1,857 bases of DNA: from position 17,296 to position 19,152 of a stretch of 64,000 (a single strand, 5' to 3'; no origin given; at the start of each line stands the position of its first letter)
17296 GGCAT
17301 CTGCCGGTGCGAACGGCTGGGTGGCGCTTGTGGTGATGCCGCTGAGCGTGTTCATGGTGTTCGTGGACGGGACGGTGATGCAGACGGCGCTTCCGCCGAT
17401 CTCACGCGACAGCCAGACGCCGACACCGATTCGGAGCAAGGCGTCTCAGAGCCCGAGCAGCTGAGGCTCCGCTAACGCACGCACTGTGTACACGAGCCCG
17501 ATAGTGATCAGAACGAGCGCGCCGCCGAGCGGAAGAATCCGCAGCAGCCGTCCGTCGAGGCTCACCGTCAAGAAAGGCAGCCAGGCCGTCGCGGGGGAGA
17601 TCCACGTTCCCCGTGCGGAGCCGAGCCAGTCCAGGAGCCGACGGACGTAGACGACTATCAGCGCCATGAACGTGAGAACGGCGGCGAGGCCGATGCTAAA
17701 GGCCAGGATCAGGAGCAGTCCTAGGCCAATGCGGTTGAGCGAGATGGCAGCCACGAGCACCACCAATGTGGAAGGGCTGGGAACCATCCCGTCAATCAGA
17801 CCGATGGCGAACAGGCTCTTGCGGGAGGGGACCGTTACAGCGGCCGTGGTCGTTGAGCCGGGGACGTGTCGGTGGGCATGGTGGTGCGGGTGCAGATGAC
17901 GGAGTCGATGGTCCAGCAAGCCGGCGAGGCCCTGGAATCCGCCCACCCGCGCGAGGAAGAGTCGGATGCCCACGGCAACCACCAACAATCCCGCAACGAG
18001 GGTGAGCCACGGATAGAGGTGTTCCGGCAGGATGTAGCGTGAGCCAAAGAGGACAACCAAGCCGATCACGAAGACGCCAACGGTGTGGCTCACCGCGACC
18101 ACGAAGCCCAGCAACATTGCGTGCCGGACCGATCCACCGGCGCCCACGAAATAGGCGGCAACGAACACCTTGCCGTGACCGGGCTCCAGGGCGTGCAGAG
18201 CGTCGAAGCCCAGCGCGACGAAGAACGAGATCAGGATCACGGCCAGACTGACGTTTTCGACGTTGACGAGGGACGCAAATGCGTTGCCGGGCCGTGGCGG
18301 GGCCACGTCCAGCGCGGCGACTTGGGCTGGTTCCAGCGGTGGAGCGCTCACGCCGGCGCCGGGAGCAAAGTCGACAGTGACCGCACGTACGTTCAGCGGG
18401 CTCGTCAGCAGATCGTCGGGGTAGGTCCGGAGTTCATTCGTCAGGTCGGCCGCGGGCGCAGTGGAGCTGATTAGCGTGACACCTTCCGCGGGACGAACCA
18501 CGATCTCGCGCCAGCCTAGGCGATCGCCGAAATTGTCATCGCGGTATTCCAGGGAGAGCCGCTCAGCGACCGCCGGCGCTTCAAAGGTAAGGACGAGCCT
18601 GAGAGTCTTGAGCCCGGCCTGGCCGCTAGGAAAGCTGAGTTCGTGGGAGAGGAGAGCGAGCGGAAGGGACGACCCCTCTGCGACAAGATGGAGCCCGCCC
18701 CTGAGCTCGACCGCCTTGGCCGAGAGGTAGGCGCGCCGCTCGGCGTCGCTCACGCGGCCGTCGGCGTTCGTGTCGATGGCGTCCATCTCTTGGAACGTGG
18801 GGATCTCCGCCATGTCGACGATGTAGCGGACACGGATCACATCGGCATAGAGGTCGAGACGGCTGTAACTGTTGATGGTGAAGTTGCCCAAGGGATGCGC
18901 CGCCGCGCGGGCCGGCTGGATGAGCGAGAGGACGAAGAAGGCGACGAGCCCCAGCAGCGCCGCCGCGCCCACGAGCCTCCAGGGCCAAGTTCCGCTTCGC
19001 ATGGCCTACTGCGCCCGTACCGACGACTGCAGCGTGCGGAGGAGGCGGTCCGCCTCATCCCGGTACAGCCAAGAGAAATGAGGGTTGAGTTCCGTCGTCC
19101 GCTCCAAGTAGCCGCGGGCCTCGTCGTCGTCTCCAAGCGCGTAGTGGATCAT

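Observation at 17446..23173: Sigma/anti-sigma-controlled DUF4331 - TPR lipoprotein - NicO-like permease operon: candidate uncharacterised envelope metal module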

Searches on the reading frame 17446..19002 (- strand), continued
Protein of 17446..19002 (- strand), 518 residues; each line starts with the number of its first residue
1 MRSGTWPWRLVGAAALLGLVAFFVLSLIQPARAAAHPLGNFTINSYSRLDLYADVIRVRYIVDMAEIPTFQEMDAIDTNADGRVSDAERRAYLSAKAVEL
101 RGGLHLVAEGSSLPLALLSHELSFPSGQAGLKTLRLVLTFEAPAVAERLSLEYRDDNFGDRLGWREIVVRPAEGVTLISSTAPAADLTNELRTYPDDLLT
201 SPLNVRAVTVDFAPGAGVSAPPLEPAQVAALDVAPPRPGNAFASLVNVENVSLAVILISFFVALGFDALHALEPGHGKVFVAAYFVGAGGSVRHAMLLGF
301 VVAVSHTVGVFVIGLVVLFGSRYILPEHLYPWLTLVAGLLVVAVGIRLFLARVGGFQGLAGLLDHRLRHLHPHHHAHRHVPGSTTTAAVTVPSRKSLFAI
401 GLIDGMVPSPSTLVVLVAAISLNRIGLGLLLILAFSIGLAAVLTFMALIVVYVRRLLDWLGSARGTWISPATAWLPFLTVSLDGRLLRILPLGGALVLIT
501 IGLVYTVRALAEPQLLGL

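Call 110: search_protein_families(library=pfam, proteins=[L091:6190-6879:+, L091:5663-6193:+, L091:9160-10158:+, L090:8714-9928:+, L091:10168-11268:+, L089:9996-11648:+, L095:7414-8691:+], max_evalue=0.001)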
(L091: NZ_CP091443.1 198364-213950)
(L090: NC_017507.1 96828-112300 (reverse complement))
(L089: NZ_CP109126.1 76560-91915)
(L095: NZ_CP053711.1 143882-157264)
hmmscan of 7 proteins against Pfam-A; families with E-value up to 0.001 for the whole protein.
L091:6190-6879:+ (229 aa): 1 family
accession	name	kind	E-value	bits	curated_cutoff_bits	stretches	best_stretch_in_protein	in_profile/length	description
PF10099.14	RskA_C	-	3.3e-21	76.4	29.4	1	100-218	2-132/135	Anti-sigma-K factor rskA, C-terminal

L091:5663-6193:+ (176 aa): 4 families
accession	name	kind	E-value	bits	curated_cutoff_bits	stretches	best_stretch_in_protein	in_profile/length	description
PF04542.20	Sigma70_r2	-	1.9e-13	50.5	24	1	24-91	1-69/71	Sigma-70 region 2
PF04545.22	Sigma70_r4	-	2.2e-11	43.5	24.1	1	123-171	1-49/50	Sigma-70, region 4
PF08281.18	Sigma70_r4_2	-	8.2e-11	41.8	25.7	1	119-170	3-54/54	Sigma-70, region 4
PF07638.17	Sigma70_ECF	-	0.00022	21.6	21.1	1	8-160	6-169/185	ECF sigma factor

L091:9160-10158:+ (332 aa): 4 families
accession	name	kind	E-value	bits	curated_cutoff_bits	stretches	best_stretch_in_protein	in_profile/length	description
PF12895.13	ANAPC3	-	2e-07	31.6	27.2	0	69-127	12-71/82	Anaphase-promoting complex, cyclosome, subunit 3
PF13428.12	TPR_14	-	4.5e-06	27.3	23.5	0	78-119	1-42/44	Tetratricopeptide repeat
PF13431.12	TPR_17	-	3.2e-05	24.3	24.4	0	102-131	3-32/34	Tetratricopeptide repeat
PF14559.12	TPR_19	-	0.00017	22.3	25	0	74-111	21-58/68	Tetratricopeptide repeat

L090:8714-9928:+ (404 aa): 1 family
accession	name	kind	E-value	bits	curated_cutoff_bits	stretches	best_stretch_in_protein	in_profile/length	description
PF14559.12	TPR_19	-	4.9e-08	33.6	25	0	250-293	12-55/68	Tetratricopeptide repeat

L091:10168-11268:+ (366 aa): 2 families
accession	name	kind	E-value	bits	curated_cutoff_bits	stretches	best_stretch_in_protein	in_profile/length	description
PF13795.12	HupE_UreJ_2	-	5.8e-45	153.2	24.5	1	178-338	1-154/156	HupE / UreJ protein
PF04955.18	HupE_UreJ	-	0.00057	19.9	23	0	179-349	22-167/179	HupE / UreJ protein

L089:9996-11648:+ (550 aa): 2 families
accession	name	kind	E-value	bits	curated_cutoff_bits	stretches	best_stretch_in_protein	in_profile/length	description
PF03824.22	NicO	-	4.2e-07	30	27.7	1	259-489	5-230/287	High-affinity nickel-transport protein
PF13386.12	DsbD_2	-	5.4e-05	23.6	24.9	1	432-505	109-182/199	Cytochrome C biogenesis protein transmembrane region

L095:7414-8691:+ (425 aa): 0 families

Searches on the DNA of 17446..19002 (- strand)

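Call 80: search_rna_families(sources=[L013, L018, L019, L023, L025, L035, L038, L039], threshold=gathering)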
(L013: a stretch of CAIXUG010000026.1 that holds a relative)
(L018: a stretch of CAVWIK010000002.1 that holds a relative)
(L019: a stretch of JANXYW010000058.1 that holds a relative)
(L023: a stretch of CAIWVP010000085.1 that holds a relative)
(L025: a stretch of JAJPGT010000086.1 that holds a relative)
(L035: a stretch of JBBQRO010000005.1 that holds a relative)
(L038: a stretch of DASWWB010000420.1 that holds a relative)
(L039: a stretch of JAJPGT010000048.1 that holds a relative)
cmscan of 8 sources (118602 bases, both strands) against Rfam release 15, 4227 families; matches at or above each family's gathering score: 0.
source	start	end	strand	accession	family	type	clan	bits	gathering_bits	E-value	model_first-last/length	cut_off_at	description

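Call 81: search_rna_families(sources=[L041, L042, L043, L046, L049, L055, L062, L064], threshold=gathering)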
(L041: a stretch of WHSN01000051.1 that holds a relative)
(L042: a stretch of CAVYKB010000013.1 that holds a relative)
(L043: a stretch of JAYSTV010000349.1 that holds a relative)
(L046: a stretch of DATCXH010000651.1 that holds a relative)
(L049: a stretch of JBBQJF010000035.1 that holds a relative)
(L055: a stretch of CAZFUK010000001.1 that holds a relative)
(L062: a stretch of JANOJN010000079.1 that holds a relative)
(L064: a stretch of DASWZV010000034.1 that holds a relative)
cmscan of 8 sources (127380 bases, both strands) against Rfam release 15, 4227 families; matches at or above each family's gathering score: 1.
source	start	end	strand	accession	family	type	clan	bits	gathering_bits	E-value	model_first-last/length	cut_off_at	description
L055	1045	1116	+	RF00005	tRNA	Gene; tRNA;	CL00001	66.4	29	6.2e-12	1-71/71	no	tRNA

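Call 82: search_rna_families(sources=[L069, L070, L078, L081, L082, L087, L085, L047, L073], threshold=gathering)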
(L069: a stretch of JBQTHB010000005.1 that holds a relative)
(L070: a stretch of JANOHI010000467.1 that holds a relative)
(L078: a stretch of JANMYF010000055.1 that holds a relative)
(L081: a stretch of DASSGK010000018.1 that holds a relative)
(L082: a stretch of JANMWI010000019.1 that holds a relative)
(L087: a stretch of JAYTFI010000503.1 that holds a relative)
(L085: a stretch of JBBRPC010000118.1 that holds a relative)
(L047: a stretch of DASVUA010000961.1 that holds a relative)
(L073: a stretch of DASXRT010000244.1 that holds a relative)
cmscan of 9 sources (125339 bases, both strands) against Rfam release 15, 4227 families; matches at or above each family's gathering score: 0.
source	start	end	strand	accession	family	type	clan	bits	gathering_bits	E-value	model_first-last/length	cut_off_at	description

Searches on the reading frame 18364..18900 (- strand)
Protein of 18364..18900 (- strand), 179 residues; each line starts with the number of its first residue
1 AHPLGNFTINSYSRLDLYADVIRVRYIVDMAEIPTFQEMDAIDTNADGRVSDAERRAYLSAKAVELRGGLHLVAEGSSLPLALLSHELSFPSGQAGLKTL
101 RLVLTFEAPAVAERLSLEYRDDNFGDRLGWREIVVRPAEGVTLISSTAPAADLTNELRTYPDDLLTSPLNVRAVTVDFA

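Call 57: search_solved_structures(query=A5, max_evalue=10, show_alignments=2)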
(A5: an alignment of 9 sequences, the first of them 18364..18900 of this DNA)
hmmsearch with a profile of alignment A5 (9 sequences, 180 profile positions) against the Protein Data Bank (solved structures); distinct sequences matched with E-value up to 10: 15.
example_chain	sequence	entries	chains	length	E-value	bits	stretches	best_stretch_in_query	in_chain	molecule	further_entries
2m7n_A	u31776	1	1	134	0.00017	24.4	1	39-66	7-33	Calcium-binding protein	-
1jfj_A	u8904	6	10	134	0.00021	24.1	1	39-66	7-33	CALCIUM-BINDING PROTEIN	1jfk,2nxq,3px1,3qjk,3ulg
2m7k_A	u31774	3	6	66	0.0018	21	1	39-67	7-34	Calcium-binding protein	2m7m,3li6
2jnx_A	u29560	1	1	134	0.0032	20.2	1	39-62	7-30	Calcium binding protein 2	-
5xop_A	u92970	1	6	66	0.012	18.3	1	39-67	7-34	Calcium-binding protein 1 (EhCBP1), putative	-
8rrh_B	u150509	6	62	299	0.057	16.2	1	48-122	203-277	Prohibitin-2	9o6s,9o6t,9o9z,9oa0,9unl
1bod_A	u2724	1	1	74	0.16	14.7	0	38-60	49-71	CALBINDIN D9K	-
6iqe_A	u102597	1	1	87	0.24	14.1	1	49-106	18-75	Prohibitin-2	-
1ggz_A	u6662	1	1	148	0.38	13.5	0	38-65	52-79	CALMODULIN-RELATED PROTEIN NB-1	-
5mrc_d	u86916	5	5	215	0.62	12.8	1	11-70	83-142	mL67 | Large ribosomal subunit protein mL67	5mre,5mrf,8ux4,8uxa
2hps_A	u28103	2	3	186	0.64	12.7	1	29-70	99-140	coelenterazine-binding protein with bound coelenterazine | Coelenterazine-binding protein ca-bound apo form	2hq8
3j6b_d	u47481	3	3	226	0.66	12.7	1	11-70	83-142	Mitochondrial homologous recombination protein 1 | Large ribosomal subunit protein mL67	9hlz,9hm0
6hcs_A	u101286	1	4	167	0.75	12.5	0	40-67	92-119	Calmodulin-1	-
6iie_A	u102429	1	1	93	0.76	12.5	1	28-53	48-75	Diacylglycerol kinase alpha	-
2m3s_A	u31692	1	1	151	2.8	10.6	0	41-68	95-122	Calmodulin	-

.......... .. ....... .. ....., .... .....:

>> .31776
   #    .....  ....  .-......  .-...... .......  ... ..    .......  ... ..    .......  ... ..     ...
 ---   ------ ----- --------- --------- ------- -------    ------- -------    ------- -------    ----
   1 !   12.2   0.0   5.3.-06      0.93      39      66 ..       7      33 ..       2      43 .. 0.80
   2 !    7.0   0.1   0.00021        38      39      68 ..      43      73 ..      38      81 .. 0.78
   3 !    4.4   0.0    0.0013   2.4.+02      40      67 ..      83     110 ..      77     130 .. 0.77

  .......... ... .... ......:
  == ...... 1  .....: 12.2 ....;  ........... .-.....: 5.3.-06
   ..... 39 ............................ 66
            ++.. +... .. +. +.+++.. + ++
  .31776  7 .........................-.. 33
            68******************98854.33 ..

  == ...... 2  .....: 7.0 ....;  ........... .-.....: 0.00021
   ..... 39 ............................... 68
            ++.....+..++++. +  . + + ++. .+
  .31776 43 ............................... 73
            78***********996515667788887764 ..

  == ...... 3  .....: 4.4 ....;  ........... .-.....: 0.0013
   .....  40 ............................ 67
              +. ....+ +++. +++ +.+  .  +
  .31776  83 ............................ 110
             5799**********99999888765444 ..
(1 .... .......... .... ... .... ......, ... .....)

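Call 62: search_protein_representatives(alignment_id=A5)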
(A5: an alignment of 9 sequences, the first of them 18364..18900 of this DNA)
Query: 9 sequences, 180 profile positions. Proteins with E-value up to 0.001 (for the whole library): 3606; up to 1e-10: 2406; up to 1e-30: 798. The best 150 are listed.
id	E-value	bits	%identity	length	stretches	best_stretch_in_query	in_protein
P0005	2.4e-84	297.6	-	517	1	1-179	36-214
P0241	3.1e-66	238.6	-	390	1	1-179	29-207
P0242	6.9e-65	234.2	-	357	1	1-178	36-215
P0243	7.5e-64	230.8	-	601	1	1-178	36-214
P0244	1.9e-63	229.5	-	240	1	1-175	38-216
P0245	6.4e-63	227.8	-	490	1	1-178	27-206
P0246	1.3e-62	226.8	-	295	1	1-178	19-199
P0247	2.5e-62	225.9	-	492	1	1-178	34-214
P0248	1.2e-61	223.7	-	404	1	1-180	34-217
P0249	1.9e-61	223.0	-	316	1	1-179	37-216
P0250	2.1e-61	222.9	-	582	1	1-179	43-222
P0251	3.7e-61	222.1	-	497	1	1-178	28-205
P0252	6.0e-61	221.4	-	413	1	1-178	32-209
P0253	2.6e-60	219.3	-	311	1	1-179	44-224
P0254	6.2e-60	218.1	-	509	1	1-179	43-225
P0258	1.9e-58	213.3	-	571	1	1-180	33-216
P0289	2.7e-54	199.7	-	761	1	1-178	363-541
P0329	8.2e-51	188.4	-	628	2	1-118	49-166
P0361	1.0e-48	181.6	-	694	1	1-178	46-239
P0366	1.8e-48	180.8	-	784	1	1-178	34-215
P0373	3.2e-48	179.9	-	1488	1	1-179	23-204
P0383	9.1e-48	178.4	-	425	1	1-108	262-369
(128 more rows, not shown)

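Call 64: search_protein_families(library=pfam, proteins=[P0243, P0250, P0258, P0289, P0366, P0373, P0361, P0329, P0244, P0383], max_evalue=0.001)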
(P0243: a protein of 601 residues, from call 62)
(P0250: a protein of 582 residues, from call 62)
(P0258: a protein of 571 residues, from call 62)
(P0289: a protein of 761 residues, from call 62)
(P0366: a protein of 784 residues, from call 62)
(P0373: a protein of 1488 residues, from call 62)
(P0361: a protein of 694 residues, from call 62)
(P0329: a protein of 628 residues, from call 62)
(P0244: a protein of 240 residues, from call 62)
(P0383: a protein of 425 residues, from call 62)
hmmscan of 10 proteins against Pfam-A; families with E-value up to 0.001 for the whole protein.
P0243 (601 aa): 2 families
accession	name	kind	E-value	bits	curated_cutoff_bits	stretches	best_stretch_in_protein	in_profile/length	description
PF03824.22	NicO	-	6.6e-12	45.8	27.7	2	275-384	7-125/287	High-affinity nickel-transport protein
PF13386.12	DsbD_2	-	3e-06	27.7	24.9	1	497-563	117-183/199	Cytochrome C biogenesis protein transmembrane region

P0250 (582 aa): 2 families
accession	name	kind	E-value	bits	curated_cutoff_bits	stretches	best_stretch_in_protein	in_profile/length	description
PF03824.22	NicO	-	3.9e-11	43.2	27.7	1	288-555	5-262/287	High-affinity nickel-transport protein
PF13386.12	DsbD_2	-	9.6e-05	22.8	24.9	1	475-541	115-181/199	Cytochrome C biogenesis protein transmembrane region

P0258 (571 aa): 2 families
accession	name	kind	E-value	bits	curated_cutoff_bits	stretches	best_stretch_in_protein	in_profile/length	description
PF03824.22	NicO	-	2.4e-09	37.4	27.7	1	262-528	6-256/287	High-affinity nickel-transport protein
PF13386.12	DsbD_2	-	2.4e-05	24.8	24.9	1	455-518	116-179/199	Cytochrome C biogenesis protein transmembrane region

P0289 (761 aa): 12 families
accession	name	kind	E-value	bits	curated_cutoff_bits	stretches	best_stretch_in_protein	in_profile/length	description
PF14559.12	TPR_19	-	2.1e-13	50.8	25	2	6-61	2-57/68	Tetratricopeptide repeat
PF13432.12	TPR_16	-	1.2e-11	45.3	32.7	2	6-61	8-63/65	Tetratricopeptide repeat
PF13428.12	TPR_14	-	1.3e-09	38.3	23.5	0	139-176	6-44/44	Tetratricopeptide repeat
PF07719.23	TPR_2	-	2.5e-08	33.9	27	0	30-61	2-33/34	Tetratricopeptide repeat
PF13424.12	TPR_12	-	2.7e-07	31.1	30.1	0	99-163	2-74/77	Tetratricopeptide repeat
PF13414.12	TPR_11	-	1.2e-06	28.6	26.8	0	36-63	1-28/42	TPR repeat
PF17874.7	TPR_MalT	-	1e-05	25.4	45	1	2-153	8-180/336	MalT-like TPR region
PF13431.12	TPR_17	-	2.8e-05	24.5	24.4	0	17-50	1-34/34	Tetratricopeptide repeat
PF23914.1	TPR_CcmH_CycH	-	7.7e-05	23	42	0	68-166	56-153/158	Cytochrome c-type biogenesis protein H TPR domain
PF00515.34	TPR_1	-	0.0001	22.4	27.8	0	30-60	2-32/34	Tetratricopeptide repeat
PF13181.12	TPR_8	-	0.00012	22.4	25.7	0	31-55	3-27/34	Tetratricopeptide repeat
PF03824.22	NicO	-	0.00095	19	27.7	0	583-638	3-61/287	High-affinity nickel-transport protein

P0366 (784 aa): 2 families
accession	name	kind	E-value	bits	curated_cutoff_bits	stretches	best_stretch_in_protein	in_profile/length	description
PF03824.22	NicO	-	8.8e-24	84.8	27.7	2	260-516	6-273/287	High-affinity nickel-transport protein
PF13386.12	DsbD_2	-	3e-09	37.5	24.9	2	423-504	116-195/199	Cytochrome C biogenesis protein transmembrane region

P0373 (1488 aa): 6 families
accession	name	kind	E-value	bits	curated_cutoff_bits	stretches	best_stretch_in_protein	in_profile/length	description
PF03924.19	CHASE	-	1.3e-17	64.6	25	1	589-737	7-163/189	CHASE domain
PF08447.18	PAS_3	-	5e-16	59.2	25.6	1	878-956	7-87/89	PAS fold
PF00990.26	GGDEF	-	1.1e-12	48.4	23.8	1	1095-1200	3-109/161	Diguanylate cyclase, GGDEF domain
PF08448.16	PAS_4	-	5.8e-10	39.8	23.1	1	981-1080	4-106/110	PAS fold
PF13426.13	PAS_9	-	2.4e-06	28.2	27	1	988-1080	7-102/103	PAS domain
PF01966.28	HD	-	3.8e-06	27.6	22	1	1308-1363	21-71/116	HD domain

P0361 (694 aa): 2 families
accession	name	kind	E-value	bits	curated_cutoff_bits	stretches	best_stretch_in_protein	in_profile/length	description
PF03824.22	NicO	-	8.5e-09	35.6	27.7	2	296-388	6-104/287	High-affinity nickel-transport protein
PF13386.12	DsbD_2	-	1.3e-05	25.6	24.9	1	491-553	117-179/199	Cytochrome C biogenesis protein transmembrane region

P0329 (628 aa): 2 families
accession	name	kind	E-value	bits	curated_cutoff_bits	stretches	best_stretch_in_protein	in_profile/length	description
PF03824.22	NicO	-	7.8e-19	68.5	27.7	1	325-613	4-277/287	High-affinity nickel-transport protein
PF13386.12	DsbD_2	-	3.6e-06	27.5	24.9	1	517-595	116-189/199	Cytochrome C biogenesis protein transmembrane region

P0244 (240 aa): 0 families

P0383 (425 aa): 11 families
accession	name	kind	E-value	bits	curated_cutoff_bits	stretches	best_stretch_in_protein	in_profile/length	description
PF07719.23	TPR_2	-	4.4e-14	51.8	27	0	5-29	9-33/34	Tetratricopeptide repeat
PF13424.12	TPR_12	-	2.3e-13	50.6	30.1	2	115-169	19-74/77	Tetratricopeptide repeat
PF13428.12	TPR_14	-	3.7e-11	43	23.5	0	4-39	8-43/44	Tetratricopeptide repeat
PF13432.12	TPR_16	-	4.2e-11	43.5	32.7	2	7-62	7-62/65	Tetratricopeptide repeat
PF14559.12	TPR_19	-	5.4e-10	39.9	25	1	7-70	1-64/68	Tetratricopeptide repeat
PF13181.12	TPR_8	-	6e-09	35.8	25.7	0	2-26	6-30/34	Tetratricopeptide repeat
PF00515.34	TPR_1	-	2.8e-06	27.3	27.8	0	4-29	8-33/34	Tetratricopeptide repeat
PF13414.12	TPR_11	-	3.4e-05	23.9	26.8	0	149-188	3-42/42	TPR repeat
PF13374.12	TPR_10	-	6.5e-05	23.3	27.5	0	141-169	3-31/42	Tetratricopeptide repeat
PF12895.13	ANAPC3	-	0.00015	22.5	27.2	0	121-198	4-80/82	Anaphase-promoting complex, cyclosome, subunit 3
PF13174.12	TPR_6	-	0.00084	20.3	26.3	0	177-205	3-31/33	Tetratricopeptide repeat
